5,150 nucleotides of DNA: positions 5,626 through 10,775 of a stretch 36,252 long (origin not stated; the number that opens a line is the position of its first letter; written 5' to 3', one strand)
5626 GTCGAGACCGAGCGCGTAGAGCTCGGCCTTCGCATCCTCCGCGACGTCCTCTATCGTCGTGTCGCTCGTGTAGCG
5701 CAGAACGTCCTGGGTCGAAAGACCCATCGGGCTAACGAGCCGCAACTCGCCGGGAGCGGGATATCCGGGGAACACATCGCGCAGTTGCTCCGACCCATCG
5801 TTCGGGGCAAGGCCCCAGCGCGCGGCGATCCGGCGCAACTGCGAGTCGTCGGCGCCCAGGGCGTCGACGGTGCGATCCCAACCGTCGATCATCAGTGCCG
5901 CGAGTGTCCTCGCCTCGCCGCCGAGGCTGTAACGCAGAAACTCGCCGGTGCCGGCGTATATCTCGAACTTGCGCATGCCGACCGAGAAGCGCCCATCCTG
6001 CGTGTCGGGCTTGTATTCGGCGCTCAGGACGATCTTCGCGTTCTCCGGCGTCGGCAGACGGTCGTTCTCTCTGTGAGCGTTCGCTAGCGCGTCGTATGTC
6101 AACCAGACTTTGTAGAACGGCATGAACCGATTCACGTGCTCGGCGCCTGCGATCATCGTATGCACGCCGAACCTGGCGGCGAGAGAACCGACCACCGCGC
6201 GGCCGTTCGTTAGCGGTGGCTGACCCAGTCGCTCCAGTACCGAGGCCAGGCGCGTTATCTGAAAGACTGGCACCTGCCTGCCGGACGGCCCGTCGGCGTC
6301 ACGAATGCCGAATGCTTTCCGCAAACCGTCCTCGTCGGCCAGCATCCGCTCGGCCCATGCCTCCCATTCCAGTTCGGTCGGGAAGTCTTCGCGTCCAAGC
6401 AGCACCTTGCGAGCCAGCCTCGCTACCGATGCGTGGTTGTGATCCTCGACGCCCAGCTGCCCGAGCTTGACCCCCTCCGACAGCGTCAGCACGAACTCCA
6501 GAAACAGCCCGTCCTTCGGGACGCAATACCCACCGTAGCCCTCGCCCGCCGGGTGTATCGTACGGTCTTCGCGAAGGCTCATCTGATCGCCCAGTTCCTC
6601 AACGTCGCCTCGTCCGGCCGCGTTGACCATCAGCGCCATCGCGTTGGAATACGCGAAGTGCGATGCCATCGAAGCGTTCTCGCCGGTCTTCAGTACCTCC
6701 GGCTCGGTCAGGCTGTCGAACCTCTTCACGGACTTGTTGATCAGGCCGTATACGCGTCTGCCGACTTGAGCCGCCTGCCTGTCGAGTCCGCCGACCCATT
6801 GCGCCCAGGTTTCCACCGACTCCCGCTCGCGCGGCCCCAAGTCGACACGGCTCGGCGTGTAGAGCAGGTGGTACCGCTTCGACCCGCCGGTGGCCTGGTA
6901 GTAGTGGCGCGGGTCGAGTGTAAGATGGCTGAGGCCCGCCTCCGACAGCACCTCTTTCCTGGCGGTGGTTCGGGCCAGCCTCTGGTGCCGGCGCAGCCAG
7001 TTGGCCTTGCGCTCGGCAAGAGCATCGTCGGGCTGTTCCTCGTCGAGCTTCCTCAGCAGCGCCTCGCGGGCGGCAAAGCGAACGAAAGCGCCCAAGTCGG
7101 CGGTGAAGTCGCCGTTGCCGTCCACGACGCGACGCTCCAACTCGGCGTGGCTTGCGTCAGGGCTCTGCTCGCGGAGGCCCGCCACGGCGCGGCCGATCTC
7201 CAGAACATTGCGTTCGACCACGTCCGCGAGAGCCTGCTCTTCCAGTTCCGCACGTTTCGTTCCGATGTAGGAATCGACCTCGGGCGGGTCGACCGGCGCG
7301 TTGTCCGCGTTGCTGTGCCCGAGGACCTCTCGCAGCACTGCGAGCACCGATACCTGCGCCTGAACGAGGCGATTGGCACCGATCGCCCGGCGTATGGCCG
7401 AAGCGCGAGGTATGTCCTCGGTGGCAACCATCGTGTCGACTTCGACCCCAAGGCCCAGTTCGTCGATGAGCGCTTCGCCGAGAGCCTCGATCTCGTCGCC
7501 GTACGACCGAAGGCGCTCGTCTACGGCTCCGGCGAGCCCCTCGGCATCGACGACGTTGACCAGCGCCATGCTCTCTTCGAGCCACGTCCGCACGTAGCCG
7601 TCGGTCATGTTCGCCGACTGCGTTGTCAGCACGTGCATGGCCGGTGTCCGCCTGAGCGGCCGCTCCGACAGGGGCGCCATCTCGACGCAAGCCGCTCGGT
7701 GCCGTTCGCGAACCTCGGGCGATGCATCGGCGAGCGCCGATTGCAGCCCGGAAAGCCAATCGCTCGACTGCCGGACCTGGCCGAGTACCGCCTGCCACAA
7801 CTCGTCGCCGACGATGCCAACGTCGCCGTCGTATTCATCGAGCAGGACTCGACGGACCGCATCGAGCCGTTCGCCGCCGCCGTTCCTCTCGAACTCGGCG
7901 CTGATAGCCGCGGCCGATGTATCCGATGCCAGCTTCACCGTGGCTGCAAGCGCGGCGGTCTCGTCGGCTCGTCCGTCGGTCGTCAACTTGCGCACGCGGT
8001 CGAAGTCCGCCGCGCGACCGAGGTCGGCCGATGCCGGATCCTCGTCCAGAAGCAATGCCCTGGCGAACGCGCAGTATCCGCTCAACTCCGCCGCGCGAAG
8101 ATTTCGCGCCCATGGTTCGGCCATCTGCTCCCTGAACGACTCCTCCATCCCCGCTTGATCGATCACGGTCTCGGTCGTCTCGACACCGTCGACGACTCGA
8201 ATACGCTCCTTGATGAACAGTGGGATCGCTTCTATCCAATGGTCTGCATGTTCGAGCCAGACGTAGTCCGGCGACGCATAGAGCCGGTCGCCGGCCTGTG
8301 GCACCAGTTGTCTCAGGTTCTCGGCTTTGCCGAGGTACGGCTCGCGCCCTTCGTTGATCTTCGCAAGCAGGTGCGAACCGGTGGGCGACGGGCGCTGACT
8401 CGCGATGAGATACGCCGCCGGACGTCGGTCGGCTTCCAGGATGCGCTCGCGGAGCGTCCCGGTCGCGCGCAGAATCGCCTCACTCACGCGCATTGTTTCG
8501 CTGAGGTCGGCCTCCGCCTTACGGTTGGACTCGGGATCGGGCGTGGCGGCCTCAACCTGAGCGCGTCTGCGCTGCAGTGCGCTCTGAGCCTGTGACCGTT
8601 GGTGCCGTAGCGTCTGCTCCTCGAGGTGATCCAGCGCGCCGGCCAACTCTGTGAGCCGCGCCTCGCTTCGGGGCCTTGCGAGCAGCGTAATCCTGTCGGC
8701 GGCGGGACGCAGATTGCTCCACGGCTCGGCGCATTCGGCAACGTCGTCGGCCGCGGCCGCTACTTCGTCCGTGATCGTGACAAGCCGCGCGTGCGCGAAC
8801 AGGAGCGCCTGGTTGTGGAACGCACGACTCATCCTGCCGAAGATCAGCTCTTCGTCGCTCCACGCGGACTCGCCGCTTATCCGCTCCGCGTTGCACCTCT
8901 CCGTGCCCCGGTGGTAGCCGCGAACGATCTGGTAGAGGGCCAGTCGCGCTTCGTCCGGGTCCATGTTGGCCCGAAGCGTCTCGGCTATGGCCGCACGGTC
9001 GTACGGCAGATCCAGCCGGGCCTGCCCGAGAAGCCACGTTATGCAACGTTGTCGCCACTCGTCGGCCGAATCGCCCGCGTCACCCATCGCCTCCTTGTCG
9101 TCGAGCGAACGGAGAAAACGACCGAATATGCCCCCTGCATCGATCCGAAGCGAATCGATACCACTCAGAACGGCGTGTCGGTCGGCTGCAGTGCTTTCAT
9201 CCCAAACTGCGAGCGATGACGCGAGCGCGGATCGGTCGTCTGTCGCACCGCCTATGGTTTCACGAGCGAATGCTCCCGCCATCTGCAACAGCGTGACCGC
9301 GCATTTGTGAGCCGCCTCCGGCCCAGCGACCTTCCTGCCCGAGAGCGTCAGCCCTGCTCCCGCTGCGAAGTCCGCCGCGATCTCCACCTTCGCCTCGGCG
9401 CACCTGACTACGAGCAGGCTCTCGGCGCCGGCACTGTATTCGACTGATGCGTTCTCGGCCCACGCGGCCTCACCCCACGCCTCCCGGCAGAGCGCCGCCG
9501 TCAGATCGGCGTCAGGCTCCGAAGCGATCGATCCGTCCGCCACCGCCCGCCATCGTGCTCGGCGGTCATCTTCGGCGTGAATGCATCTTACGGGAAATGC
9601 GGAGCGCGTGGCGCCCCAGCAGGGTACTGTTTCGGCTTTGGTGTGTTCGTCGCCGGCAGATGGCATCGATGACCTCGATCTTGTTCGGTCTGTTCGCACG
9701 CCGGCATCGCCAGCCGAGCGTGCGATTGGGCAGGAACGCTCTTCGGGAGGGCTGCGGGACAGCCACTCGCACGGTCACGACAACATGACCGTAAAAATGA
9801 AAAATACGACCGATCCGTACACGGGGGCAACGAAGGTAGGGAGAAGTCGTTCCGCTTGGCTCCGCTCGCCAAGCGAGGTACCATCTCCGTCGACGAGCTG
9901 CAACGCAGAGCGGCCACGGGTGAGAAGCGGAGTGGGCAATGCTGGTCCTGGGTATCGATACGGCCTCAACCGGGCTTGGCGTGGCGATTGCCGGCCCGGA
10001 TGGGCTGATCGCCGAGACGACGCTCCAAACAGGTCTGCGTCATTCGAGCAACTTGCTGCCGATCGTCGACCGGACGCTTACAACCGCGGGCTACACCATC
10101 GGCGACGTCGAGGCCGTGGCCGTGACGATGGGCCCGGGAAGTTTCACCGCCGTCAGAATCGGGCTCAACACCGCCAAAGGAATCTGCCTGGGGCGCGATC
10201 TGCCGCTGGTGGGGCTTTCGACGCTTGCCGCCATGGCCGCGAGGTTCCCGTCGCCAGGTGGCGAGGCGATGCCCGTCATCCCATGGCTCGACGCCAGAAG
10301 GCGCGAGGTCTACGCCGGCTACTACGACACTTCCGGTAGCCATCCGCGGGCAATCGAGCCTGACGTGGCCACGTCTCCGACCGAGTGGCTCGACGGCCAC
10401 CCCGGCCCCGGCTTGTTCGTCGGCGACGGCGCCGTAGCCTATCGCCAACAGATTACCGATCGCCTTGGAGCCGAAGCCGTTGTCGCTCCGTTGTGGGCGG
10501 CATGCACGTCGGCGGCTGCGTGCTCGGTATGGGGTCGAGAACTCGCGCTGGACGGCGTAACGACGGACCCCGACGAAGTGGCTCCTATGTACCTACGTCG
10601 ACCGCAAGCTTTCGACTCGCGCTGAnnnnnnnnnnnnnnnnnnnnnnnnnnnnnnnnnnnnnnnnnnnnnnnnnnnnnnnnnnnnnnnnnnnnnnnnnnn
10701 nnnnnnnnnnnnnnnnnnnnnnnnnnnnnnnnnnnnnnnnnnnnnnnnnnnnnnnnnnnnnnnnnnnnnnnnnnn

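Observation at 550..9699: Two-gene operon: ~2,500-aa giant protein fusing a nucleotide-sugar-dehydrogenase-like core to an ATP-grasp module, followed by a second ATP-grasp protein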

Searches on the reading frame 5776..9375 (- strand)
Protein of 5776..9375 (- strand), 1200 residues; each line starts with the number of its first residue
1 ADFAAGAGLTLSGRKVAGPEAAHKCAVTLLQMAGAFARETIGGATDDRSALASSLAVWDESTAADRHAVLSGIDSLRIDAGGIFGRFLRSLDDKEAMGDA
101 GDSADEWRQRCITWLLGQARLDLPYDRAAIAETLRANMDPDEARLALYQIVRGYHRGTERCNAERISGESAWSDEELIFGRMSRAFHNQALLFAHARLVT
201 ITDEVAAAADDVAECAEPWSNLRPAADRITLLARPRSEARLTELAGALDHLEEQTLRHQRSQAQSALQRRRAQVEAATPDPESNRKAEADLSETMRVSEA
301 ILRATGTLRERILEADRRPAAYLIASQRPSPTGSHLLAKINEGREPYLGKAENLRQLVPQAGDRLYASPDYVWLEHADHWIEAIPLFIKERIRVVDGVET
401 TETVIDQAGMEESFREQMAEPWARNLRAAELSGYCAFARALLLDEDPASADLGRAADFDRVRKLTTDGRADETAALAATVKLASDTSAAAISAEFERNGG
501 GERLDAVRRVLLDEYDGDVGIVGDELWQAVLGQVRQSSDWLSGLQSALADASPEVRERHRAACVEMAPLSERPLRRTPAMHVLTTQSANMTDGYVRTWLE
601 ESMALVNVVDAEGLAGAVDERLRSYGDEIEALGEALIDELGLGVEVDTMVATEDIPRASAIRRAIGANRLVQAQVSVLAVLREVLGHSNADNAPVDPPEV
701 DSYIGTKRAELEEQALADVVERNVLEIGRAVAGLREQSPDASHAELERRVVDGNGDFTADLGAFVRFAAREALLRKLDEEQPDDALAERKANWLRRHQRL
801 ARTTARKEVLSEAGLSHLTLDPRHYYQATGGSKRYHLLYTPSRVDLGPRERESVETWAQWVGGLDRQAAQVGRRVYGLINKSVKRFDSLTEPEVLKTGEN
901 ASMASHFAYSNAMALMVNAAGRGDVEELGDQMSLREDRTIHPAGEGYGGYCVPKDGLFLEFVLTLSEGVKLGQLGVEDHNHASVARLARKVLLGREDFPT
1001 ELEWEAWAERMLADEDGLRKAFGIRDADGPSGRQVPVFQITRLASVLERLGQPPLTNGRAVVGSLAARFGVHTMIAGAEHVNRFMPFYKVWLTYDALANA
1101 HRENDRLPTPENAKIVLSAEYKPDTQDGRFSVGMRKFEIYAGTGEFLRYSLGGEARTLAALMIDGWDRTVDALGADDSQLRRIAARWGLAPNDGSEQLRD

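Call 40: predict_structure(alignment_id=A3)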
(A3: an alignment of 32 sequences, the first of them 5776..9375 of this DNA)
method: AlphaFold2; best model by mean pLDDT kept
length: 1200 residues; sequences in the alignment: 32
mean_pLDDT: 78.9   pTM: 0.80
mean pLDDT of the five models: 78.9, 74.0, 73.5, 70.8, 69.8
residues with pLDDT >= 90: 382; 70-90: 516; 50-70: 187; < 50: 115
segments of 3 or more residues with pLDDT < 50: 587-589, 829-833, 842-849, 888-919, 931-953, 1077-1079, 1118-1142
pLDDT, mean of each block of 10 residues (from residue 1): 76 81 88 89 75 91 90 75 86 85 88 91 90 88 89 92 94 93 76 92 95 93 90 90 90 90 85 75 85 93 96 92 90 86 67 75 92 93 73 63 71 89 91 96 90 91 95 97 89 75 85 69 81 89 94 94 94 89 61 74 91 94 92 90 87 83 87 93 78 80 91 90 86 87 88 88 92 92 84 90 93 89 67 59 46 59 66 85 64 40 40 44 48 42 35 50 66 79 84 81 86 80 57 70 75 63 69 51 64 69 71 59 37 36 58 77 81 80 69 62
secondary structure, 60 per line:
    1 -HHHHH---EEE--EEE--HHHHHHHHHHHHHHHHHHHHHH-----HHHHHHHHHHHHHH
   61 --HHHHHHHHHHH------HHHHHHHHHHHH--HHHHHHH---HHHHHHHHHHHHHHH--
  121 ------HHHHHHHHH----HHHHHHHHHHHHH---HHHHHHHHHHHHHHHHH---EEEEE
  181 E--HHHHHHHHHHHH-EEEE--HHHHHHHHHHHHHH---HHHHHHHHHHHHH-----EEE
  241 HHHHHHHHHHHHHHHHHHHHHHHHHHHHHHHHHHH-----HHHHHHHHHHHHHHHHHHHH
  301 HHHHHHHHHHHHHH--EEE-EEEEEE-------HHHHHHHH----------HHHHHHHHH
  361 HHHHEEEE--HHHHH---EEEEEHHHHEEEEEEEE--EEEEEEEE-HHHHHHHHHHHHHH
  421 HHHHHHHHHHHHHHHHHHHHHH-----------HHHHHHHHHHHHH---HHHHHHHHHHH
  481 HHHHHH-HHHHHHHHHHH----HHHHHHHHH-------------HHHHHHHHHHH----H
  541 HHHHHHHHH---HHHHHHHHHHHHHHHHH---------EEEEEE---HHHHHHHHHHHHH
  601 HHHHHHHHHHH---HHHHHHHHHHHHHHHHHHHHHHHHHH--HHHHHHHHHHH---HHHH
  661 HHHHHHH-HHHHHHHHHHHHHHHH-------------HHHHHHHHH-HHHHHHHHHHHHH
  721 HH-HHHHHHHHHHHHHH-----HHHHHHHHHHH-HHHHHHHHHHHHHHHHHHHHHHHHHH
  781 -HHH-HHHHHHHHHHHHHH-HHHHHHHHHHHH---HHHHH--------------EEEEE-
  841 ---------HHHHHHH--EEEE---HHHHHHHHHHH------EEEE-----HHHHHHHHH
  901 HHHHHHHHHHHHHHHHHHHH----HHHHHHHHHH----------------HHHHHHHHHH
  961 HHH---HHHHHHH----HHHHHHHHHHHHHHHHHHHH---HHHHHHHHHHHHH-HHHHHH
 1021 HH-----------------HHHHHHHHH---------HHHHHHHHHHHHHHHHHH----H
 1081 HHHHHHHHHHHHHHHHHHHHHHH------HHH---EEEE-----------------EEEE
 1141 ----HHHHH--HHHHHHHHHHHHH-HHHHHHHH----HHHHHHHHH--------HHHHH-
elements in order (helices of 4 or more, strands of 3 or more residues): H2-6 E10-12 E15-17 H20-41 H47-60 H63-73 H80-91 H94-100 H104-118 H127-135 H140-152 H156-172 E176-181 H184-195 E197-200 H203-216 H220-232 E238-240 H241-275 H281-314 E317-319 E321-326 H334-341 H352-364 E365-368 H371-375 E379-383 H384-387 E388-395 E398-405 H407-442 H454-466 H470-486 H488-498 H503-511 H525-535 H540-549 H553-569 E579-584 H588-611 H615-640 H643-653 H657-667 H669-684 H698-706 H708-722 H724-737 H743-753 H755-780 H786-799 H801-812 H816-820 E835-839 H850-856 E859-862 H866-876 E883-886 H892-920 H925-934 H951-963 H967-973 H978-997 H1001-1013 H1015-1022 H1040-1048 H1058-1075 H1080-1103 E1116-1119 E1137-1140 H1145-1149 H1152-1164 H1166-1173 H1178-1186 H1195-1199
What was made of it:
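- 7687..9375 (-): Family-specific N-terminal domain(s), aa 98-660. Mostly helices around a small sheet. Invariant motifs are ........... (8809-8841) and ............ (8206-8241). AF2 pLDDT is mostly 85-95 (call 40).
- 7606..7635 (-): Conserved strand-loop-helix '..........' (aa 678-687), about 260 aa upstream of the dehydrogenase-like blocks. It sits where a Rossmann beta1-GxGxxG would be, but it has no GxGxxG and is followed by about 240 aa of helices. AF2 shows strand 579-584 (segment numbering) followed by helices (call 40).
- On UDP-glucose/GDP-mannose dehydrogenase family: AF2 shows one strand followed by about 240 residues of confident helices (call 40).
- The dehydrogenase-like stretch is the least confident part of the AF2 model, with pLDDT of 35-50 (call 40). 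AF2 predicts about 240 residues of confident helices in place of beta2-beta5 (call 40).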

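Call 44: fold_search(model_id=the predicted structure, library=pdb)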
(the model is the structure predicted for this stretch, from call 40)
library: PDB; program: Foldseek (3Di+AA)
matches with E <= 10: 77; with E <= 0.001: 0
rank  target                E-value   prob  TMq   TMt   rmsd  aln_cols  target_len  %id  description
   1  3g79_A                2.0e-01  0.99  0.07  0.16   4.8       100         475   16  Crystal structure of NDP-N-acetyl-D-galactosaminuronic acid dehydrogenase from Methanosarcina mazei Go1 (released 2009-02-17)
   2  3ojo_A                3.1e-01  0.97  0.09  0.22  18.9       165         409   23  Derivative structure of the UDP-N-acetyl-mannosamine dehydrogenase Cap5O from S. aureus (released 2011-03-23)
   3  4r16_A                4.1e-01  0.96  0.10  0.26  19.4       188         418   22  Structure of UDP-D-MAnNAc dehdrogeanse from Pyrococcus horikoshii (released 2015-10-14)
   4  4d3s_B                4.8e-01  0.63  0.07  0.26  19.3       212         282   14  Imine reductase from Nocardiopsis halophila (released 2015-04-01)
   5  3ojl_A                6.8e-01  0.90  0.09  0.23  18.5       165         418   24  Native structure of the UDP-N-acetyl-mannosamine dehydrogenase Cap5O from Staphylococcus aureus (released 2011-03-23)
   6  4a7p_B                7.3e-01  0.84  0.10  0.24  17.6       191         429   20  Se-Met derivatized UgdG, UDP-glucose dehydrogenase from Sphingomonas elodea (released 2012-11-21)
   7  7y1j                  1.0e+00  0.02  0.05  0.05  44.4      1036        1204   10  Structure of SUR2A in complex with Mg-ATP and repaglinide in the inward-facing conformation. (released 2023-06-14)
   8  7tai_A                1.2e+00  0.12  0.06  0.13  20.7       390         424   11  Structure of STEAP2 in complex with ligands (released 2023-01-25)
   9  4d3s_E                1.2e+00  0.30  0.06  0.22  19.5       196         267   14  Imine reductase from Nocardiopsis halophila (released 2015-04-01)
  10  8sx7                  1.3e+00  0.02  0.05  0.04  42.4       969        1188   12  Bovine multidrug resistance protein 4 (MRP4) bound to DHEA-S in MSP lipid nanodisc (released 2024-01-17)
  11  3vtf                  1.5e+00  0.69  0.10  0.24  17.1       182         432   21  Structure of a UDP-glucose dehydrogenase from the hyperthermophilic archaeon Pyrobaculum islandicum (released 2012-09-19)
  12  2i76_A                1.5e+00  0.44  0.07  0.29  21.4       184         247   11  Crystal structure of protein TM1727 from Thermotoga maritima (released 2006-10-03)
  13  4q9j_A                1.5e+00  0.02  0.06  0.06  46.6      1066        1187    9  P-glycoprotein cocrystallised with QZ-Val (released 2015-03-04)
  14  7a65_A                1.5e+00  0.01  0.04  0.04  45.2      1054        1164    9  Nanodisc reconstituted, drug-free human ABCB1 in complex with MRK16 Fab (released 2020-10-14)
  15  5y8g_B                1.6e+00  0.41  0.08  0.27  18.1       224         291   13  Mycobacterium tuberculosis 3-Hydroxyisobutyrate Dehydrogenase (MtHIBADH) (released 2018-07-11)
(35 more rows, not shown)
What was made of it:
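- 5287..6891 (-): UDP-glucose/GDP-mannose-dehydrogenase-like unit without the NAD-binding half (aa 926-1460). It contains the last strands of the N-domain (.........), the central domain (K993..N997; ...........), a ~140-aa insertion, and a C-terminal NDP-binding-like domain (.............; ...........). Foldseek probability 0.96-0.99 to 3g79, 3ojo and 4r16 (call 44).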

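Call 63: fold_search(model_id=the predicted structure, library=viral)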
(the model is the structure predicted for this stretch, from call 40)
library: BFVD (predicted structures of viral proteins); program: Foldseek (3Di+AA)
matches with E <= 10: 59; with E <= 0.001: 0
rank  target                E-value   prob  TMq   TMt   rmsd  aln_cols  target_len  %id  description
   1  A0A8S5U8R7            3.2e-01  0.04  0.06  0.06  50.3      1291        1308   11  Minor tail protein [Siphoviridae sp. ctnMR5]
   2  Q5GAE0                3.9e-01  0.03  0.05  0.05  68.7      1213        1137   11  Methyl-accepting transducer domain-containing protein [Grouper iridovirus]
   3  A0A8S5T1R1            4.4e-01  0.05  0.07  0.07  38.5      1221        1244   10  Tail length tape measure protein [Siphoviridae sp. ctiJm4]
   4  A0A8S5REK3            7.8e-01  0.06  0.09  0.10  40.3      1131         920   11  Tail tape measure protein [virus sp. ctqEG8]
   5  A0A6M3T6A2            1.1e+00  0.07  0.07  0.13  21.0       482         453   11  (no name in the UniProt tables at hand)
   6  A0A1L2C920            1.1e+00  0.03  0.06  0.08  34.6       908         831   13  Peptidoglycan hydrolase [Pseudomonas phage ZC03]
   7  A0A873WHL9            1.4e+00  0.02  0.07  0.07  37.6      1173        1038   12  Tape measure protein N-terminal domain-containing protein [Providencia phage PSTCR4]
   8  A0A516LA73            1.4e+00  0.02  0.07  0.07  40.9      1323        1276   10  (no name in the UniProt tables at hand)
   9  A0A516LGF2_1          1.4e+00  0.02  0.07  0.07  30.6      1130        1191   10  (no name in the UniProt tables at hand)
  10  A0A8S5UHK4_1          1.4e+00  0.02  0.06  0.06  39.8      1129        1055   11  Trimeric coiled-coil viral fiber [Siphoviridae sp. ctZd434]
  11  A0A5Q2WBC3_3          1.8e+00  0.04  0.08  0.09  31.9       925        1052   12  (no name in the UniProt tables at hand)
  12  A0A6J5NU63            1.9e+00  0.04  0.09  0.10  34.6      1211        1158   11  Bacteriophage lambda, GpH, tail tape measure, N-terminal [uncultured Caudovirales phage]
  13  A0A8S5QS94            2.0e+00  0.03  0.09  0.10  41.9      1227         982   10  Minor tail protein [Phage sp. ctez94]
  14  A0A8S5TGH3            2.1e+00  0.01  0.05  0.06  54.9       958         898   11  STRUCTURAL MAINTENANCE OF CHROMOSOMES PROTEIN [Myoviridae sp. ctIty1]
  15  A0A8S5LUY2            2.2e+00  0.03  0.08  0.09  43.5      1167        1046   10  Tail tape measure protein [Siphoviridae sp. ctRg61]
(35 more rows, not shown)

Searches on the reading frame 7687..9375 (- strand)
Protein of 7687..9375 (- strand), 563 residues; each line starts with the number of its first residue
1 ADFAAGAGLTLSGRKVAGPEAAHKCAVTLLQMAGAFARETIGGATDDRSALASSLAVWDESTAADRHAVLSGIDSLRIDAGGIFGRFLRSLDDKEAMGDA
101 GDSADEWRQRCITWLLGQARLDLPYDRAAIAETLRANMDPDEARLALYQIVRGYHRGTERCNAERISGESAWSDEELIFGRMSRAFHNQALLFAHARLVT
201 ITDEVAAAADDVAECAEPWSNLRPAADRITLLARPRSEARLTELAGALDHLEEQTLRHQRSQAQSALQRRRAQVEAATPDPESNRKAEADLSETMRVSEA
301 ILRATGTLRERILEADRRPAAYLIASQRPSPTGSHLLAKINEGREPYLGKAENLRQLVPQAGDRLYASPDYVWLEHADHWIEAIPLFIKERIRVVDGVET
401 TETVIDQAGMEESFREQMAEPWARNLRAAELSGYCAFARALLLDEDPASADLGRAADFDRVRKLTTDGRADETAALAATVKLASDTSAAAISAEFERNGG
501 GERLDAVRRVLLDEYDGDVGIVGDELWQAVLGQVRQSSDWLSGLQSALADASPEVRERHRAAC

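Call 92: find_homologous_proteins(query=A6, max_evalue=0.01)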
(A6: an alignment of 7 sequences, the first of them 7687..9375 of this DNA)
Query A6 (7 sequences) (563 aa, profile of the alignment): 12 proteins with E <= 0.01 among 8000 candidates.
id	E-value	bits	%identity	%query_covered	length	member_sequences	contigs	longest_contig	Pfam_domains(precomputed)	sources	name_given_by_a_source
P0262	1.3e-205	703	42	80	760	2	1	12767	-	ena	-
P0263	4.4e-179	615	46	67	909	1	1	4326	-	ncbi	ncbi:MAG: hypothetical protein ABSB19_19250, partial [Methylomonas sp.]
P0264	1.4e-170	587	43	74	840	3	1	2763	-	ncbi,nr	ncbi:MAG: hypothetical protein MK479_07970, partial [Planctomycetes bacterium]|nr:hypothetical prote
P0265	5.1e-160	552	42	71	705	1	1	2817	-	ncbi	ncbi:MAG TPA: hypothetical protein VGM23_08580, partial [Armatimonadota bacterium]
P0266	2.8e-155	536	56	91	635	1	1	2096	-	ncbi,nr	ncbi:MAG TPA: hypothetical protein ENN56_01480, partial [Firmicutes bacterium]|nr:hypothetical prote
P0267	2.0e-150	520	39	84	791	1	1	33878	-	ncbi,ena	-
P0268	6.2e-142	492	45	65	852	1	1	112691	-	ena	-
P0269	1.5e-140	488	36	67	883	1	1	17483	-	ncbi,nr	ncbi:MAG: hypothetical protein NTX38_13955, partial [Methylobacter sp.]|nr:hypothetical protein [Met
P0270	4.5e-133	463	38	77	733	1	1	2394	-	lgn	-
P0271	6.1e-127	443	43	70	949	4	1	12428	PF00984.25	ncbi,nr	ncbi:MAG: hypothetical protein MUF20_01330, partial [Methylotetracoccus sp.]|nr:hypothetical protein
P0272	2.1e-101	359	46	43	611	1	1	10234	PF00158.33,PF25601.2,PF02954.26,PF14532.13,PF07728.21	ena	-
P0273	2.1e-47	180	48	32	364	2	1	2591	PF20797.3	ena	-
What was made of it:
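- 7687..9375 (-): A profile search finds only fragments of the same family (call 92).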

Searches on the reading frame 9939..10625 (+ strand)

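Call 9: search_protein_families(library=pfam, proteins=[window:9939-10625:+], max_evalue=0.01)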
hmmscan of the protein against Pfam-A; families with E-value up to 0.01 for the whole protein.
window:9939-10625:+ (228 aa): 1 family
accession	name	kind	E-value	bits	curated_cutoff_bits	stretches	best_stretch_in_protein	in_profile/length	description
PF00814.31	TsaD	-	2e-27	97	24.8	1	34-153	28-151/264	tRNA N6-adenosine threonylcarbamoyltransferase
